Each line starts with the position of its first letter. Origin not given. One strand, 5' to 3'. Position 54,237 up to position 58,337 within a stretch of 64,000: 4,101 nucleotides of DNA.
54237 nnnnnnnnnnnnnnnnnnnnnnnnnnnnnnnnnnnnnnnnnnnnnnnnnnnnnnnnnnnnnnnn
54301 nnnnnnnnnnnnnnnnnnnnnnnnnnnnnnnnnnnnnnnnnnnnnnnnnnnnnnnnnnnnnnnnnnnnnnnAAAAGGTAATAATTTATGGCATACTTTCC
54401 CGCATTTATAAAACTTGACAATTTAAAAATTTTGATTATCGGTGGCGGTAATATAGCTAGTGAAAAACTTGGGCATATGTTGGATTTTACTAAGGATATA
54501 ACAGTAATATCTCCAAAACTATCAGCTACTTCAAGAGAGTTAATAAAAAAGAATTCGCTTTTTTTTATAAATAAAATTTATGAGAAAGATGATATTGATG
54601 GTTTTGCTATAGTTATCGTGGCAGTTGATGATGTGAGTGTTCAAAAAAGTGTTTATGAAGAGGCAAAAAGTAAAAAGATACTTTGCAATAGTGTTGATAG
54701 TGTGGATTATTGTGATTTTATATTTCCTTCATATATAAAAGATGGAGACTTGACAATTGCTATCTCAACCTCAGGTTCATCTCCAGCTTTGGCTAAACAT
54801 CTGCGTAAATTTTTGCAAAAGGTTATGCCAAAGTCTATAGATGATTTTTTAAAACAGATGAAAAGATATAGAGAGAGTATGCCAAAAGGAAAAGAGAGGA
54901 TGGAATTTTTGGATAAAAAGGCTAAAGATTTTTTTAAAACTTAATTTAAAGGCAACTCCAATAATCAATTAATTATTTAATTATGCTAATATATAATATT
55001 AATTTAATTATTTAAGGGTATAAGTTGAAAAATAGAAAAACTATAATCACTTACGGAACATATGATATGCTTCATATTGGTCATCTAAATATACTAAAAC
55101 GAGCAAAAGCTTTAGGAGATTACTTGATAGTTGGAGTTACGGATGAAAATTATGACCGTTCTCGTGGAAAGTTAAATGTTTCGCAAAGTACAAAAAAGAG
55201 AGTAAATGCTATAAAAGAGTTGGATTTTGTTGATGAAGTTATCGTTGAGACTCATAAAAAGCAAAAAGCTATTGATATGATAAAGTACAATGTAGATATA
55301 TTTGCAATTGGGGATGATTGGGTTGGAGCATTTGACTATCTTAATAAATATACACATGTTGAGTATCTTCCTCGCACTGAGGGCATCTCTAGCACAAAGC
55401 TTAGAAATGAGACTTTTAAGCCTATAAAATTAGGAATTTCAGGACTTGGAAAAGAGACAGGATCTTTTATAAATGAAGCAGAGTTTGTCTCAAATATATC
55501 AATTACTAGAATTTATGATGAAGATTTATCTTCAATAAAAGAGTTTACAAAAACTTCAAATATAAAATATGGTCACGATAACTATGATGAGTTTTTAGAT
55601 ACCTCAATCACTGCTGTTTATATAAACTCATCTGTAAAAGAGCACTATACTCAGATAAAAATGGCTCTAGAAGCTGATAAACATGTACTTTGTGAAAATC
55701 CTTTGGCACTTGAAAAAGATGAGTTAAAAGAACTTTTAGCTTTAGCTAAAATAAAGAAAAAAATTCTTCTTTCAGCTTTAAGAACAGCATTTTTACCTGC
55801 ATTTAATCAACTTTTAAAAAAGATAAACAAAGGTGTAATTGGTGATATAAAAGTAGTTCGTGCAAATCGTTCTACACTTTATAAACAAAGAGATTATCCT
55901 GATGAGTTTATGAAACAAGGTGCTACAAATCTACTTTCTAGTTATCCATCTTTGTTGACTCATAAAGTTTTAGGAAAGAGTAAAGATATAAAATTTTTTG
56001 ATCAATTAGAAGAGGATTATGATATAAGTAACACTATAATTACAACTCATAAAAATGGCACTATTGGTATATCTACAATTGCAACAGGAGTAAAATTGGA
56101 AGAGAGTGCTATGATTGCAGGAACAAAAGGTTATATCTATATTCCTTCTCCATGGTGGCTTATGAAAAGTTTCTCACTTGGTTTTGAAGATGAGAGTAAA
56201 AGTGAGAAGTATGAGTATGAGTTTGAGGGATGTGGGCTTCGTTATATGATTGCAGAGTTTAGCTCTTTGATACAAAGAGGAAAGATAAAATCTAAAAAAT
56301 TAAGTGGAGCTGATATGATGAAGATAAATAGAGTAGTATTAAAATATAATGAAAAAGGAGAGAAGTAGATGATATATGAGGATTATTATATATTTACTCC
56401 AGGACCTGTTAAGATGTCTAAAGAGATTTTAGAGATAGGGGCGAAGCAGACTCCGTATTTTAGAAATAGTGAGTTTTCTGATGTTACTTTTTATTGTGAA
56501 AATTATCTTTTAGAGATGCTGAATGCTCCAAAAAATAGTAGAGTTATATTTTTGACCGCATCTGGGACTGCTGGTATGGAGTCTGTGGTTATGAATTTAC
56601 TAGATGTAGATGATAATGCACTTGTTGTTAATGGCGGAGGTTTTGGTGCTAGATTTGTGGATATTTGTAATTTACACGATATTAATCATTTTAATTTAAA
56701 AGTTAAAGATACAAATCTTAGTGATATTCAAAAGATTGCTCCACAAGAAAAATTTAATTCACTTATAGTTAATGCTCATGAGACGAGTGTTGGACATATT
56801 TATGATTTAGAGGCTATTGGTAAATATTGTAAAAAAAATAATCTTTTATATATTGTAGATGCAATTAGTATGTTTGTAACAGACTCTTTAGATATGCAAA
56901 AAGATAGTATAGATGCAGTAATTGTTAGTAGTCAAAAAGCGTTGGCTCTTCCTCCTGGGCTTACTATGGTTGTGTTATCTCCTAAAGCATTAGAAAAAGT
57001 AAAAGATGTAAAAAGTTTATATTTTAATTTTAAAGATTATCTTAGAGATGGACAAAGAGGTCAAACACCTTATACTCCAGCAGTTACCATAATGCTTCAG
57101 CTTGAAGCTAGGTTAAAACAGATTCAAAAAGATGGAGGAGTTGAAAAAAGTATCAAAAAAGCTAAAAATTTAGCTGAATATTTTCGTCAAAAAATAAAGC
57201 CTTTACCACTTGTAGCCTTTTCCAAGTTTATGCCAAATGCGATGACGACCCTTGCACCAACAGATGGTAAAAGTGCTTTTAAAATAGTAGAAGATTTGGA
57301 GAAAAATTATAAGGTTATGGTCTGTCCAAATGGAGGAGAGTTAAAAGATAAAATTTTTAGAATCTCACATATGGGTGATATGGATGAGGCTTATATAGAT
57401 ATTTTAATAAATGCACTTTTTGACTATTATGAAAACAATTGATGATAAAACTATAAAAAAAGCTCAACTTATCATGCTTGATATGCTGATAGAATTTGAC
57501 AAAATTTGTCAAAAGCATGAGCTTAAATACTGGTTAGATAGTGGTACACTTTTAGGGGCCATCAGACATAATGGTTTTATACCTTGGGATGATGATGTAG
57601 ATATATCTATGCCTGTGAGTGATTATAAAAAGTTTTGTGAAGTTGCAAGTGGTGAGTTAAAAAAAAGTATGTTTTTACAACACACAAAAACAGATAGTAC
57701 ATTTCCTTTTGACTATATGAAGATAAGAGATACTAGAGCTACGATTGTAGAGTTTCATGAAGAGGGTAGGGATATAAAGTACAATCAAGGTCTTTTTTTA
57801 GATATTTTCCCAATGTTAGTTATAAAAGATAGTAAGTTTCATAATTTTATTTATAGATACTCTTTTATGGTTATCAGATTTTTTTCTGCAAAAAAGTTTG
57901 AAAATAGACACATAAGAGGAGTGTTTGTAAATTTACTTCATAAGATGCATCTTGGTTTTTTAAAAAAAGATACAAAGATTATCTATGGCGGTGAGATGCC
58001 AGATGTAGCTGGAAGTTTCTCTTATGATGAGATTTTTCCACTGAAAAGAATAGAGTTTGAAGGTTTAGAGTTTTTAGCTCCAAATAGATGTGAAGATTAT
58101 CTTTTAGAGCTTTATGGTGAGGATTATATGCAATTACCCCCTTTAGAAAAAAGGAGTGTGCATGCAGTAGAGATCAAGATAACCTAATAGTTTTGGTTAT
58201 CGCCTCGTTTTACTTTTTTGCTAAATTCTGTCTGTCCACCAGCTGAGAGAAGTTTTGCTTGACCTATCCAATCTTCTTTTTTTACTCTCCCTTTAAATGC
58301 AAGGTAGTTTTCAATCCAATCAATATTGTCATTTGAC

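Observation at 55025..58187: Cytidylyltransferase-oxidoreductase fusion + class-V aminotransferase + LicD: possible pathway to a CDP-activated amino-polyol/phospho-amine decoration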

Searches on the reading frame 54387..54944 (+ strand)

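Call 3: search_protein_families(library=pfam, proteins=[window:54387-54944:+], max_evalue=0.01)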
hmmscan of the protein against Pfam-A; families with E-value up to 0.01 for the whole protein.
window:54387-54944:+ (185 aa): 3 families
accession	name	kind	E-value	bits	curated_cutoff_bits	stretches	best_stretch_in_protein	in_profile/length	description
PF13241.12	NAD_binding_7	-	2.6e-27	95.9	22.1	1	7-115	2-104/104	Putative NAD(P)-binding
PF14824.11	Sirohm_synth_M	-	8e-10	38.5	25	1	119-144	1-26/28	Sirohaem biosynthesis protein central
PF03435.24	Sacchrp_dh_NADP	-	0.00083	20.1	25.1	0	15-102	1-90/129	Saccharopine dehydrogenase NADP binding domain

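Call 4: search_protein_families(library=ncbifam, proteins=[window:54387-54944:+], max_evalue=0.01)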
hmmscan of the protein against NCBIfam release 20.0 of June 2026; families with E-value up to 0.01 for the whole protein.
window:54387-54944:+ (185 aa): 6 families
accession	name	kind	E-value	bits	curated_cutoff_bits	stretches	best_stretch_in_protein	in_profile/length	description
NF007922.1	PRK10637.1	equivalog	2e-38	132.5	400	1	3-177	1-181/450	siroheme synthase CysG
TIGR01470.1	cysG_Nterm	subfamily_domain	1e-34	120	62.3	1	4-179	1-180/205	siroheme synthase, N-terminal domain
NF005222.0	PRK06718.1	equivalog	1.2e-34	119.7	204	1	4-165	3-163/203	NAD(P)-binding protein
NF004045.0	PRK05562.1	equivalog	1.1e-17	64.1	181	1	10-179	23-191/225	NAD(P)-dependent oxidoreductase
NF005223.0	PRK06719.1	equivalog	2.5e-17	63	223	1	3-154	4-151/157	precorrin-2 dehydrogenase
NF008819.1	PRK11865.1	equivalog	0.003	16.8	405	1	60-177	190-291/300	pyruvate synthase subunit PorB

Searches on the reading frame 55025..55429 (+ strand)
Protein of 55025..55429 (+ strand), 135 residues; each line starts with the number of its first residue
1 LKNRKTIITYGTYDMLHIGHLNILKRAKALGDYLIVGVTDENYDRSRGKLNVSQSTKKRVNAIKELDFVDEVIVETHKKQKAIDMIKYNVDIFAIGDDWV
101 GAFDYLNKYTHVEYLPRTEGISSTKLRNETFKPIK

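Call 45: search_solved_structures(query=window:55025-55429:+, max_evalue=1e-8, show_alignments=4)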
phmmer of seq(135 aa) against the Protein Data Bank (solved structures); distinct sequences matched with E-value up to 1e-8: 7.
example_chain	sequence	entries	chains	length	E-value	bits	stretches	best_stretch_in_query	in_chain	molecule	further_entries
1coz_A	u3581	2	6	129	7.9e-35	123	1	5-129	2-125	PROTEIN (GLYCEROL-3-PHOSPHATE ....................) | glycerol-3-phosphate cytidylyltransferase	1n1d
2b7l_A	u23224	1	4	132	1.7e-30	109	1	5-131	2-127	glycerol-3-phosphate cytidylyltransferase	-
3elb_A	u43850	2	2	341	2.7e-19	72.8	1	10-126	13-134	Ethanolamine-phosphate cytidylyltransferase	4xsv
9hsg_A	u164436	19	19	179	4.9e-11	46.1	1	2-126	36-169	choline-phosphate cytidylyltransferase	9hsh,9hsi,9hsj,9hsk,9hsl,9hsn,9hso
9hsm_A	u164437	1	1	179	4.9e-11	46.1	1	2-126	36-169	choline-phosphate cytidylyltransferase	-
4zcp_A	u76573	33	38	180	5e-11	46.1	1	2-126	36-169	Cholinephosphate cytidylyltransferase | Choline-phosphate cytidylyltransferase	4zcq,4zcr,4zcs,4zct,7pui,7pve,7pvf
3glv_A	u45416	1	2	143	1.3e-10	44.7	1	7-99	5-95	Lipopolysaccharide core biosynthesis protein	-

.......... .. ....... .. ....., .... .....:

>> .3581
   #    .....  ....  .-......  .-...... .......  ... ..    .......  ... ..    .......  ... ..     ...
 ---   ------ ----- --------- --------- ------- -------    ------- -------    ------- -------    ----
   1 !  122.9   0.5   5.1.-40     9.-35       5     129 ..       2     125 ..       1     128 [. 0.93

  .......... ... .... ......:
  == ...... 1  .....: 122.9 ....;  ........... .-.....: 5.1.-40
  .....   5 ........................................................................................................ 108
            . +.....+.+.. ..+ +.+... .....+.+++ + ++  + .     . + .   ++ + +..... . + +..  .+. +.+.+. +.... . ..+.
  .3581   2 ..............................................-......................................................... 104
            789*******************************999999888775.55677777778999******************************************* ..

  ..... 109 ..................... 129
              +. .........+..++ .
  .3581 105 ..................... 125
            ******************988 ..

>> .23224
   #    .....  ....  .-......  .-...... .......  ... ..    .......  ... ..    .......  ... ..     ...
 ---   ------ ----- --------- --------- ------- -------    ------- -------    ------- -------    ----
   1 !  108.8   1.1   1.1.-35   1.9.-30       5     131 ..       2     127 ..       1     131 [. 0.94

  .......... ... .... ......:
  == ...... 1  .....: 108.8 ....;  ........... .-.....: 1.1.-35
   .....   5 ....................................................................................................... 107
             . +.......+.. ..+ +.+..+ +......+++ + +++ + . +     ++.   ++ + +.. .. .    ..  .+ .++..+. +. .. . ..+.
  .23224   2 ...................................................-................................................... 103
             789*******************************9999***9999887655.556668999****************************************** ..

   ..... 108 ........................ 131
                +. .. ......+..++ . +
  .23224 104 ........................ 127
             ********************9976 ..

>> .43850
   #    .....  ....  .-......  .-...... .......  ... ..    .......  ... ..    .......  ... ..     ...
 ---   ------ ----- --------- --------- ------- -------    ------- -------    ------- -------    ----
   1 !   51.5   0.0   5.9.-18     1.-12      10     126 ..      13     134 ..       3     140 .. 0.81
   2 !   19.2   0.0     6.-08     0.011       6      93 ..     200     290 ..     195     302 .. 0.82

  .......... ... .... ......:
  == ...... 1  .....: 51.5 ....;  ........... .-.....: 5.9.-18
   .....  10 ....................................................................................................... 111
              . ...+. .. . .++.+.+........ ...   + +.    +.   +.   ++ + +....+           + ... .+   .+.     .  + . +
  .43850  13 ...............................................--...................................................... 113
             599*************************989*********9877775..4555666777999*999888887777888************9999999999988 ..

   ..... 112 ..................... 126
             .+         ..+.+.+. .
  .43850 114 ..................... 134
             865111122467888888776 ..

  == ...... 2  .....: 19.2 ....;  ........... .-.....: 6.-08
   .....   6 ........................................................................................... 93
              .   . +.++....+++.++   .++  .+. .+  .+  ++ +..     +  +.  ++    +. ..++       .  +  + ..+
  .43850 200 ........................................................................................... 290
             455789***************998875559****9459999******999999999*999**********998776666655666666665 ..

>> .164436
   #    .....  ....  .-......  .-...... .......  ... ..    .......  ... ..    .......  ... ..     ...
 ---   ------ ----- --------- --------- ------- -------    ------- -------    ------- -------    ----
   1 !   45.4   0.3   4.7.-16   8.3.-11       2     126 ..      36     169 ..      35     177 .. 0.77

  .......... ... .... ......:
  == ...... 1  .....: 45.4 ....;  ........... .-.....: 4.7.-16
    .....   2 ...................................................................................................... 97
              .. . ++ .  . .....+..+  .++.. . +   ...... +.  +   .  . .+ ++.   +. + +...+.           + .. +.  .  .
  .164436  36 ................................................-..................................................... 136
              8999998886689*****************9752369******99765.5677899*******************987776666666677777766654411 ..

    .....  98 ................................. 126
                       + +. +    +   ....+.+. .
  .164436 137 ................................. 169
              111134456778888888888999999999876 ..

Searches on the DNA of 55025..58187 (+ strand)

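Call 64: search_dna_similar(query=window:55025-58187:+, collection=ecoli_genomes, mode=distant, max_rows=10)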
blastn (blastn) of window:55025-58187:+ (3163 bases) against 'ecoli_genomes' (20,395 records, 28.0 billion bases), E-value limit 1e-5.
Records with a match: 16; places in all: 16; records where one place covers at least 80% of the query: 0.
Genomes with a match: 16 of 5426; with a place that covers at least 80% of the query: 0. Places per genome that has any: lowest 1, median 1, highest 1. On chromosomes: 16 places; on plasmids: 0.
Best place of each record, by identity: 60-80% 16.
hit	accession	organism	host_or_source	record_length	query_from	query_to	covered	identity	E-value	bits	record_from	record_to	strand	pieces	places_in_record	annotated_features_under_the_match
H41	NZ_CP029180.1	Escherichia coli strain H9Ecoli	Homo sapiens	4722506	2501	2611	4%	74.8%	2e-9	75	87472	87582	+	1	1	LicD family protein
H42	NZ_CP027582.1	Escherichia coli strain 2013C-4538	Homo sapiens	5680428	2501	2611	4%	74.8%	2e-9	75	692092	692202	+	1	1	LicD family protein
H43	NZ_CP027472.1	Escherichia coli strain 2014C-3050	missing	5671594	2501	2611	4%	74.8%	2e-9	75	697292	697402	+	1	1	LicD family protein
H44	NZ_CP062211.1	Escherichia coli strain L3Cip3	river water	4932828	2501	2611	4%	74.8%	2e-9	75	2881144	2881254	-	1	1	LicD family protein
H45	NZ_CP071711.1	Escherichia coli strain EC20017429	Homo sapiens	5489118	2501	2611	4%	74.8%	2e-9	75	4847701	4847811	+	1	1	LicD family protein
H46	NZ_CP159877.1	Escherichia coli strain 12867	Homo sapiens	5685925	2501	2611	4%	74.8%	2e-9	75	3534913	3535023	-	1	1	LicD family protein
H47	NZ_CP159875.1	Escherichia coli strain 12089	Homo sapiens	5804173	2501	2611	4%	74.8%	2e-9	75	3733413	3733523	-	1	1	LicD family protein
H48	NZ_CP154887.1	Escherichia coli strain 5735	Bovine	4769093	2501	2611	4%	74.8%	2e-9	75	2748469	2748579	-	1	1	LicD family protein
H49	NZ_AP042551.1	Escherichia coli strain OkiPb01691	bovine feces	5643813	2501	2611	4%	74.8%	2e-9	75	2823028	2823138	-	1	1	LicD family protein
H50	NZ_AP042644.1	Escherichia coli strain OkiPb01707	bovine feces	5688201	2501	2611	4%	74.8%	2e-9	75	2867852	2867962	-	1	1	LicD family protein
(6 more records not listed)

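Call 66: get_annotated_region(hit=H41, flank=8000)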
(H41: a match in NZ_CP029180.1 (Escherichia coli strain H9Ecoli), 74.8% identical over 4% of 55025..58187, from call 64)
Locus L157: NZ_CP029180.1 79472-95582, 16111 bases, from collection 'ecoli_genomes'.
description: Escherichia coli strain H9Ecoli chromosome, complete genome
organism: Escherichia coli strain H9Ecoli (NCBI taxid 562)
replicon: chromosome; assembly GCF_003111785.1
host: Homo sapiens; source: feces; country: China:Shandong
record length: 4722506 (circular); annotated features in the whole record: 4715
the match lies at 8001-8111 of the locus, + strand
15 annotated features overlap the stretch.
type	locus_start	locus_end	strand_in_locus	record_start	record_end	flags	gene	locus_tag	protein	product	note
CDS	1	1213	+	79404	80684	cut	wcaK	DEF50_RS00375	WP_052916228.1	colanic acid biosynthesis pyruvyl transferase WcaK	-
CDS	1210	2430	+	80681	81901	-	wcaL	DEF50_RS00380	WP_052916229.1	colanic acid biosynthesis glycosyltransferase WcaL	-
CDS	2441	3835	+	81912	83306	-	wcaM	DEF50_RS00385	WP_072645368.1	colanic acid biosynthesis protein WcaM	-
CDS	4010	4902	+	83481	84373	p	galF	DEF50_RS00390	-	UTP--glucose-1-phosphate uridylyltransferase GalF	frameshifted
CDS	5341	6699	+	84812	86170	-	-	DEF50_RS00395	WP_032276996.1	bifunctional cytidylyltransferase/SDR family oxidoreductase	-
CDS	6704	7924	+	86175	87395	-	wzx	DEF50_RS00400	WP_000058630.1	O118/O151 family O-antigen flippase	-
CDS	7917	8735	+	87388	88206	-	-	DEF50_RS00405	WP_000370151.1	LicD family protein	-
CDS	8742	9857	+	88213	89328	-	wzy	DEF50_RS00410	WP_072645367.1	O118/O151 family O-antigen polymerase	-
CDS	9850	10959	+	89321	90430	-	-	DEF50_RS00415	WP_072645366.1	glycosyltransferase family 4 protein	-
CDS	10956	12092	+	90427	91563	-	-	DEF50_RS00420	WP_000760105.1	N-acetyl sugar amidotransferase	-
CDS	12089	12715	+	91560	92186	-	hisH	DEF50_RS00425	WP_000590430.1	imidazole glycerol phosphate synthase subunit HisH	-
CDS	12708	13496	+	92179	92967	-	-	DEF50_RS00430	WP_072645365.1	AglZ/HisF2 family acetamidino modification protein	-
CDS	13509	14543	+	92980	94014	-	fnlA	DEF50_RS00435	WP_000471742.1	UDP-N-acetylglucosamine 4,6-dehydratase/5-epimerase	-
CDS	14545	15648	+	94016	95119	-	wbjC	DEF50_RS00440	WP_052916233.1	UDP-2-acetamido-2,6-beta-L-arabino-hexul-4-ose reductase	-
CDS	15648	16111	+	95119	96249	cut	wecB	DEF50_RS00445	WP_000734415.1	non-hydrolyzing UDP-N-acetylglucosamine 2-epimerase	-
